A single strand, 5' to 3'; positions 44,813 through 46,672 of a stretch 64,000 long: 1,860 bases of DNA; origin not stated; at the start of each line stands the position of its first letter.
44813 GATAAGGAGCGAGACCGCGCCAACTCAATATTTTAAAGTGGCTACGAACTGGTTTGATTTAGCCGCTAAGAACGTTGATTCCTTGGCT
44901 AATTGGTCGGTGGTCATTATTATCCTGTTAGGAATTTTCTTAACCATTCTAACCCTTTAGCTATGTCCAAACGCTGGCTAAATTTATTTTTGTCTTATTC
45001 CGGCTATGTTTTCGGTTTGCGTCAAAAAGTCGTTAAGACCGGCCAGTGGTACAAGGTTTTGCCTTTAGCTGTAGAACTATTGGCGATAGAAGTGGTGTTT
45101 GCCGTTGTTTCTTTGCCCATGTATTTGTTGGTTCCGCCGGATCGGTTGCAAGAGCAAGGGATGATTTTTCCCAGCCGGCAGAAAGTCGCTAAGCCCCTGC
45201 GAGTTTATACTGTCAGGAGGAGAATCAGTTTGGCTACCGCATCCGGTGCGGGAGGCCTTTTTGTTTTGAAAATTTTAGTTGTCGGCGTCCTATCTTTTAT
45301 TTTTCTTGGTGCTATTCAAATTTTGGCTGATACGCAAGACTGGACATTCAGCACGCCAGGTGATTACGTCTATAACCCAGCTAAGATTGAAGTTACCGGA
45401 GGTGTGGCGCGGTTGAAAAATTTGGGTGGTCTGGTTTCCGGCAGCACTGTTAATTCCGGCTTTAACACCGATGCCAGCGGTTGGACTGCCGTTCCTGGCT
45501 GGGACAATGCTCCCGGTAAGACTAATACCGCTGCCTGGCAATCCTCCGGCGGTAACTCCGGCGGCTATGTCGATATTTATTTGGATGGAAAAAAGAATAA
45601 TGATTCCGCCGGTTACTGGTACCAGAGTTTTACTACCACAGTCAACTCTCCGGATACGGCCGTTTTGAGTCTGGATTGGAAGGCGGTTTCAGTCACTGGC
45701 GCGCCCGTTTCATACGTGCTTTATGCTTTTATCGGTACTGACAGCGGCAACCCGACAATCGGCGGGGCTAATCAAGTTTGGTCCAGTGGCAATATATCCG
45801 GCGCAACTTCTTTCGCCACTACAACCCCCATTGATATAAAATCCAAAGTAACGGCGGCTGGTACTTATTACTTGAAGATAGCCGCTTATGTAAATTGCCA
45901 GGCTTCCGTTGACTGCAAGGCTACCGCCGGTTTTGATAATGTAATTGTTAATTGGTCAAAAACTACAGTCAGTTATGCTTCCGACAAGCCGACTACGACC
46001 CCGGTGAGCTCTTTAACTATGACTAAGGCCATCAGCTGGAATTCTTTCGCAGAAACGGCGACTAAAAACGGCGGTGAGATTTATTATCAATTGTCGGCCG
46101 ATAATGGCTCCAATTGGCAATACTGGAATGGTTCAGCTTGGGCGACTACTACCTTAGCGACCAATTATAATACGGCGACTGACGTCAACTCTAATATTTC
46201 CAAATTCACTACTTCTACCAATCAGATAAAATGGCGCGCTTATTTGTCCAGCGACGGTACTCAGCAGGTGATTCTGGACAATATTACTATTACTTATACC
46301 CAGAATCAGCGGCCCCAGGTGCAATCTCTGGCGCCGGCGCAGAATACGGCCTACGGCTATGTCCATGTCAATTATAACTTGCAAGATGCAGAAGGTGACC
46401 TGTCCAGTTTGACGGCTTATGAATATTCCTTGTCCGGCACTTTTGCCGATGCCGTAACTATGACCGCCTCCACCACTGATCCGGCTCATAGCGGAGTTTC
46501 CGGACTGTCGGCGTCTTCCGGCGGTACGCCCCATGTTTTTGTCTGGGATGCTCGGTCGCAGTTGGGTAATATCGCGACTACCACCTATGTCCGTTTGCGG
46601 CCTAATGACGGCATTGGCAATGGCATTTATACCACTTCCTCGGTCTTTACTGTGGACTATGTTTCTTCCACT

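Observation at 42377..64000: Candidate sensor-regulated adhesion/pilus locus: orphan receivers, giant Asp-box surface protein with mini-paralog, multi-PAS kinase, type IV pilus module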

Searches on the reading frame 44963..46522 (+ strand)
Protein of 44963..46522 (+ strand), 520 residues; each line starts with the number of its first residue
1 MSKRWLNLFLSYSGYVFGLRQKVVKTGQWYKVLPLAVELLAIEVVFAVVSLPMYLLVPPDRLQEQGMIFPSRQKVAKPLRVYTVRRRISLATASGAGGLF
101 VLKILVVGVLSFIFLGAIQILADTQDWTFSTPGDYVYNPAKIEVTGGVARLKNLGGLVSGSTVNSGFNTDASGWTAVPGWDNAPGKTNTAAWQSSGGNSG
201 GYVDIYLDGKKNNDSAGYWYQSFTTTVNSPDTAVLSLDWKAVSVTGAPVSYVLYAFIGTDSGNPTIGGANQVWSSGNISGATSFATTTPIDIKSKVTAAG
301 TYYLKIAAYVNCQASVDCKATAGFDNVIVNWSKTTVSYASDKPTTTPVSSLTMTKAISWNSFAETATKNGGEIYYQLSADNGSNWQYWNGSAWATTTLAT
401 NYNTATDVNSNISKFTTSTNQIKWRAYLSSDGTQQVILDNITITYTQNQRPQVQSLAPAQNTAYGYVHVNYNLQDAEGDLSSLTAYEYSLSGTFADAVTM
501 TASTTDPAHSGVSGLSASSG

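Call 36: find_homologous_proteins(query=window:44963-46522:+, max_evalue=0.00001)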
Query window:44963-46522:+ (520 aa): 102 proteins with E <= 0.00001 among 8000 candidates.
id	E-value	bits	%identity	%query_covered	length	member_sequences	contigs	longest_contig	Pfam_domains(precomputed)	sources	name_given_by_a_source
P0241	6.6e-201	687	59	100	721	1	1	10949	-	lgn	-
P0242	2.3e-188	645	57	100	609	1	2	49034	-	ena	-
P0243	1.6e-181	623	57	100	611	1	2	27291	-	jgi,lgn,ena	-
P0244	7.4e-169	581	58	97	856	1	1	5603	-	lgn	-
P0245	1.9e-159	550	51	100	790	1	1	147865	-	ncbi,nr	ncbi:hypothetical protein HYV69_01460 [Candidatus Uhrbacteria bacterium]|nr:hypothetical protein [Ca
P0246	6.1e-158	545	52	100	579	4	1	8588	-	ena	-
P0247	2.7e-156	539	51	100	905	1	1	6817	-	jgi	-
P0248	3.8e-148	513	83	55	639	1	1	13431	PF13426.14,PF13581.13,PF02518.32,PF00512.32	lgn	-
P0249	3.2e-145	503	49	100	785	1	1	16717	-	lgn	-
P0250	3.0e-138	480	57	82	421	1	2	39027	-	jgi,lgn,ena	-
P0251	1.7e-137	477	49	93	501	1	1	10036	-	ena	-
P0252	2.4e-134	467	46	100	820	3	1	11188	-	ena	-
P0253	3.8e-128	447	43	61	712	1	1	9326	PF18705.8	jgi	-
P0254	5.3e-115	403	48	82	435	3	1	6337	-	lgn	-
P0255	6.5e-108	380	44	50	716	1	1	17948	-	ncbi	-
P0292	2.8e-76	275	45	62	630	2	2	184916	-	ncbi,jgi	ncbi:MAG: prepilin-type N-terminal cleavage/methylation domain-containing protein [Patescibacteria g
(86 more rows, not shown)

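Call 51: find_encoding_contigs(protein=P0292, flank=8000, max_places=1)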
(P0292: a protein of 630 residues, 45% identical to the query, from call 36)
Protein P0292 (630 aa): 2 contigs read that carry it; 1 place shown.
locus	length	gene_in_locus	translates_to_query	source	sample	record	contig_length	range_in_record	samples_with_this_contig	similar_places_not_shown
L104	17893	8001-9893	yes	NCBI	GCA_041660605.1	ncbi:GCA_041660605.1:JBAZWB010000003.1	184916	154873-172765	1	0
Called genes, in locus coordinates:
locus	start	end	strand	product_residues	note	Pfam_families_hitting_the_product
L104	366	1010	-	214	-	PF00702:Hydrolase, PF13419:HAD_2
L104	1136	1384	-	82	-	-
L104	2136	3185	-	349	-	PF00437:T2SSE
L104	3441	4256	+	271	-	PF00512:HisKA, PF02518:HATPase_c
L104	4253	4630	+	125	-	PF00072:Response_reg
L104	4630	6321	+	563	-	PF05157:MshEN, PF00437:T2SSE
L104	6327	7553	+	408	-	PF28597:T2SSF_N, PF00482:T2SSF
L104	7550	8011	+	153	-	-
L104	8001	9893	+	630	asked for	-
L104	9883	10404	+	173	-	PF07963:N_methyl (faint)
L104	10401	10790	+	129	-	-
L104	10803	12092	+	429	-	PF06723:MreB_Mbl (faint), PF11104:PilM_2, PF14450:FtsA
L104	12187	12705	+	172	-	PF07963:N_methyl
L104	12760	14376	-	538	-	-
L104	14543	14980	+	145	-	-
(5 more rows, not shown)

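Call 82: search_solved_structures(query=window:44963-46522:+, max_evalue=0.01)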
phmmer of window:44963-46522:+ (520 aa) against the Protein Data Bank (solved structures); distinct sequences matched with E-value up to 0.01: 0.

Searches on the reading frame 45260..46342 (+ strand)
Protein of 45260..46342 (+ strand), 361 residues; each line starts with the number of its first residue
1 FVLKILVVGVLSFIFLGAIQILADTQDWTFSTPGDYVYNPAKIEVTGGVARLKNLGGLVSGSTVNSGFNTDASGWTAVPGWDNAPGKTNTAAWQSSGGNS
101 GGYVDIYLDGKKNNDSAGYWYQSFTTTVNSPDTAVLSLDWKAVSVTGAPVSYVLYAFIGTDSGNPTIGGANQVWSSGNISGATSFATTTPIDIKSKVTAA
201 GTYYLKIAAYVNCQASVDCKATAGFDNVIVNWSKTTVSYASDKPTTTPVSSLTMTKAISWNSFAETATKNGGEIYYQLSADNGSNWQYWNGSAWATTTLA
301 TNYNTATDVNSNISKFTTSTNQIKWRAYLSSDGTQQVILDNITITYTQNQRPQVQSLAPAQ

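Call 62: predict_structure(alignment_id=A3)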
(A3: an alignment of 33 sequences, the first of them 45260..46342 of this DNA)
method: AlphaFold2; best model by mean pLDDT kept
length: 361 residues; sequences in the alignment: 33
mean_pLDDT: 91.9   pTM: 0.73
mean pLDDT of the five models: 91.9, 91.7, 91.3, 91.1, 89.0
residues with pLDDT >= 90: 299; 70-90: 34; 50-70: 25; < 50: 3
segments of 3 or more residues with pLDDT < 50: none
pLDDT, mean of each block of 10 residues (from residue 1): 71 56 88 97 97 96 91 93 83 92 95 93 95 97 93 98 95 97 94 97 98 94 97 96 97 92 98 98 97 94 98 97 98 97 90 56 40
secondary structure, 60 per line:
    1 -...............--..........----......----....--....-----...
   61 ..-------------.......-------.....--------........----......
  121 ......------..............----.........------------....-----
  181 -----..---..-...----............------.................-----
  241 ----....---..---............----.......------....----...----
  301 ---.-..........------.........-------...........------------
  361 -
elements in order: H2-16 H19-22 E23-28 E36-38 E43-46 E49-52 E58-62 E76-82 E90-94 E103-110 E115-126 E133-146 E151-159 E172-175 E201-212 E219-235 E245-248 E257-268 E273-279 E286-289 E294-296 H306-315 E322-330 E338-348
